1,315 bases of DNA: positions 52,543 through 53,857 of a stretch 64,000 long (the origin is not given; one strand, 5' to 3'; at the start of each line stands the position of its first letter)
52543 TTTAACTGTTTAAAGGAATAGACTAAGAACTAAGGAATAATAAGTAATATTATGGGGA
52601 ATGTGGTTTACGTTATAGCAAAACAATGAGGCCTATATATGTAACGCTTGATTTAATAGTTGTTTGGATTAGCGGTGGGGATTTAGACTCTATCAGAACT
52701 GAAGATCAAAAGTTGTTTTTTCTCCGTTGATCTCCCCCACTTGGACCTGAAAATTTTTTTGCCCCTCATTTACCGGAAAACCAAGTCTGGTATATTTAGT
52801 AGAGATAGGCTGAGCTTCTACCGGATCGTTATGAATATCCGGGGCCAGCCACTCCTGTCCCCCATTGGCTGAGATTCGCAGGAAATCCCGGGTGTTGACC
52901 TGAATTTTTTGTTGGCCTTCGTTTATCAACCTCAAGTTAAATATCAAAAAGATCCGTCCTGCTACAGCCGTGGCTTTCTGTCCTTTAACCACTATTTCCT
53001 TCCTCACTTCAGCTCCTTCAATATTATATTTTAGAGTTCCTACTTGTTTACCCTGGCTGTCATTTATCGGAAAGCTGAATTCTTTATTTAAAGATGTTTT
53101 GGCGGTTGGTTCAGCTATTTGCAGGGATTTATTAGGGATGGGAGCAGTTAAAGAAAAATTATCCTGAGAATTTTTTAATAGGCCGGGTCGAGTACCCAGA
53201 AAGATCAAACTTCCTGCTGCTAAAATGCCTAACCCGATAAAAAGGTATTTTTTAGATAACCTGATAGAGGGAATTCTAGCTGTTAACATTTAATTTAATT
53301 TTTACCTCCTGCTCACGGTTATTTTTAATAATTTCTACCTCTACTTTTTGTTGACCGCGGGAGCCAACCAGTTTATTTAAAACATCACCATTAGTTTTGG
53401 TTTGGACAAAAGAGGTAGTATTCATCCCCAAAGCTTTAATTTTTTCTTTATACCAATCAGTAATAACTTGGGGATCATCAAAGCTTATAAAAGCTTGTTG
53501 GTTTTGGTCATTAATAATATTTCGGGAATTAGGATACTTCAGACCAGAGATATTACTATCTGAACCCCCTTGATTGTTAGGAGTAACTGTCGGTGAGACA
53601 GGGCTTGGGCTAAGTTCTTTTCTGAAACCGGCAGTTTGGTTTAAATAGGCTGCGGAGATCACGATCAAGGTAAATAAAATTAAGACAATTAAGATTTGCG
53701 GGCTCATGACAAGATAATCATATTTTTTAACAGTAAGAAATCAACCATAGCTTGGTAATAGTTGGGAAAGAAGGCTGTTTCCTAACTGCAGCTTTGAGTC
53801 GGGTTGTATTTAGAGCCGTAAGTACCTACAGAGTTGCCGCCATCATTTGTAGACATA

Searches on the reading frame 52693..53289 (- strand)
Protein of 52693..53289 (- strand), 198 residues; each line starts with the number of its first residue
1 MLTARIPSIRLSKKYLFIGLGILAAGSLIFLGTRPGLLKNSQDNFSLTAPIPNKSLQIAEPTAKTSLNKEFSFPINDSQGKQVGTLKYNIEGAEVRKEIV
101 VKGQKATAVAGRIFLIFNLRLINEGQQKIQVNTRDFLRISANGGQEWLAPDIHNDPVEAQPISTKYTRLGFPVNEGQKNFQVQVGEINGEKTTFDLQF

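Call 60: search_protein_families(library=pfam, proteins=[window:52693-53289:-], max_evalue=0.01)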
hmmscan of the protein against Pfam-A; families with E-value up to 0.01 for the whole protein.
window:52693-53289:- (198 aa): 0 families

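Call 88: search_solved_structures(query=A5, max_evalue=10, show_alignments=2)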
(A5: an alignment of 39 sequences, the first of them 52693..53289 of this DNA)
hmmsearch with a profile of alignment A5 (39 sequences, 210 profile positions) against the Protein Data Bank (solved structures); distinct sequences matched with E-value up to 10: 2.
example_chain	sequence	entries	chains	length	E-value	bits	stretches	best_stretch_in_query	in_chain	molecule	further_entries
8f70_A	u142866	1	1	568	0.38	14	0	70-104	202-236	T18.1 Major pilin backbone protein T-antigen,Major pilin backbone protein T-antigen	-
1vpr_A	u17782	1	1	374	0.74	13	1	116-156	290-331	luciferase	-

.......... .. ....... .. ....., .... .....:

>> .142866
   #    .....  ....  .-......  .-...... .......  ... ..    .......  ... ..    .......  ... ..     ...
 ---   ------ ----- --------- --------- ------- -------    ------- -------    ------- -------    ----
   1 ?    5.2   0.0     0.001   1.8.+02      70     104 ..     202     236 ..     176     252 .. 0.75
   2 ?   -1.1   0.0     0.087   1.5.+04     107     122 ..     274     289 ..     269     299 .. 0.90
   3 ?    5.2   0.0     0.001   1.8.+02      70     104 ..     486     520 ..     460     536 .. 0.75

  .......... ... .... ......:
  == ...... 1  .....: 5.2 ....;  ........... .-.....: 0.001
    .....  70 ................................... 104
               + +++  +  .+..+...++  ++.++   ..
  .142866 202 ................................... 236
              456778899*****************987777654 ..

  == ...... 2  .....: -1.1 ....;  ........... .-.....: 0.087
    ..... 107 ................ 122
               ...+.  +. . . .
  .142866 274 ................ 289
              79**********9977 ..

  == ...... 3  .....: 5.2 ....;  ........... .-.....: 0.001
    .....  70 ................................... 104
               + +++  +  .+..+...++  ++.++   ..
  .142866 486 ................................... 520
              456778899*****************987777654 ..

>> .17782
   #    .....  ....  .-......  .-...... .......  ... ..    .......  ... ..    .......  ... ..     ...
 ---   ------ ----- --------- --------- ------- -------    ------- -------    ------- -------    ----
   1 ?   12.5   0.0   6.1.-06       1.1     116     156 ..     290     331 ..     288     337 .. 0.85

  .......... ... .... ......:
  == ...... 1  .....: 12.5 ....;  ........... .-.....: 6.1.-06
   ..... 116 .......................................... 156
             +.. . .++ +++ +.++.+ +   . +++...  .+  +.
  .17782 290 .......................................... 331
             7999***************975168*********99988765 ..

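Call 90: search_protein_families(library=pfam, alignment_id=A5, max_evalue=0.1)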
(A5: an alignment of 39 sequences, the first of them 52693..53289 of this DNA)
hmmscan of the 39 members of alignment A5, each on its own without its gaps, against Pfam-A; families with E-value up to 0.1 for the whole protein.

A. member 1, window:52693-53289:- (198 aa): 2 families
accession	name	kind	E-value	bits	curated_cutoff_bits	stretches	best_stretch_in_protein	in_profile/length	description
PF03803.21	Scramblase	-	0.042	13.6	25.4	1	42-92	129-179/221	Scramblase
PF11611.13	DUF4352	-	0.089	13.5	25.9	0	81-136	7-59/122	Domain of unknown function (DUF4352)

B. families by the number of members that match (of 39 scanned): 32 families (the first 25 are shown)
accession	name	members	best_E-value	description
PF11611.13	DUF4352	19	3.8e-05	Domain of unknown function (DUF4352)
PF10285.15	Luciferase_cat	6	0.0028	Luciferase catalytic domain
PF16729.10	DUF5067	4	0.018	Domain of unknown function (DUF5067)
PF16112.10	DUF4830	3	0.012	Domain of unknown function (DUF4830)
PF22408.1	PsV_CP_C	3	0.017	PsV, capsid protein, C-terminal domain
PF07943.18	PBP5_C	2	0.022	Penicillin-binding protein 5, C-terminal domain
PF20187.3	DUF6550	1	0.0011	Family of unknown function (DUF6550)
PF14683.12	CBM-like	1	0.0022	Polysaccharide lyase family 4, domain III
PF12911.12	OppC_N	1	0.0042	N-terminal TM domain of oligopeptide transport permease C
PF01635.23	CoV_M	1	0.012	Coronavirus M matrix/glycoprotein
PF18222.6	PilN_bio_d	1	0.014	PilN biogenesis protein dimerization domain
PF05588.17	Botulinum_HA-17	1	0.016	Clostridium botulinum HA-17 domain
PF02157.21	Man-6-P_recep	1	0.018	Mannose-6-phosphate receptor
PF13721.11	SecD-TM1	1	0.02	SecD export protein N-terminal TM region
PF14828.11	Amnionless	1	0.024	Amnionless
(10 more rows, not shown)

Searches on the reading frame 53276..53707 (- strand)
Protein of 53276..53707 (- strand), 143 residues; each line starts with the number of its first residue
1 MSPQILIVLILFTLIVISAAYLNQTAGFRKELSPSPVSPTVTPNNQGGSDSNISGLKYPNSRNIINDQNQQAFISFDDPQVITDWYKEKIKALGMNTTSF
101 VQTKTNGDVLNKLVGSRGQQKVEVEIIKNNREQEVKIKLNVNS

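Call 60: search_protein_families(library=pfam, proteins=[window:53276-53707:-], max_evalue=0.01)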
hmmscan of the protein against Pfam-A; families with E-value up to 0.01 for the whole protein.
window:53276-53707:- (143 aa): 0 families

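Call 89: search_solved_structures(query=A6, max_evalue=10, show_alignments=1)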
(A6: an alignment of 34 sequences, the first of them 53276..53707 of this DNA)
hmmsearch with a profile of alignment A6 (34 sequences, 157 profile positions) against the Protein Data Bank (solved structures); distinct sequences matched with E-value up to 10: 1.
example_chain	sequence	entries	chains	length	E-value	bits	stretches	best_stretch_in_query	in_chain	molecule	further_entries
3k9g_A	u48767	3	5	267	0.26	14.5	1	80-114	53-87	PF-32 protein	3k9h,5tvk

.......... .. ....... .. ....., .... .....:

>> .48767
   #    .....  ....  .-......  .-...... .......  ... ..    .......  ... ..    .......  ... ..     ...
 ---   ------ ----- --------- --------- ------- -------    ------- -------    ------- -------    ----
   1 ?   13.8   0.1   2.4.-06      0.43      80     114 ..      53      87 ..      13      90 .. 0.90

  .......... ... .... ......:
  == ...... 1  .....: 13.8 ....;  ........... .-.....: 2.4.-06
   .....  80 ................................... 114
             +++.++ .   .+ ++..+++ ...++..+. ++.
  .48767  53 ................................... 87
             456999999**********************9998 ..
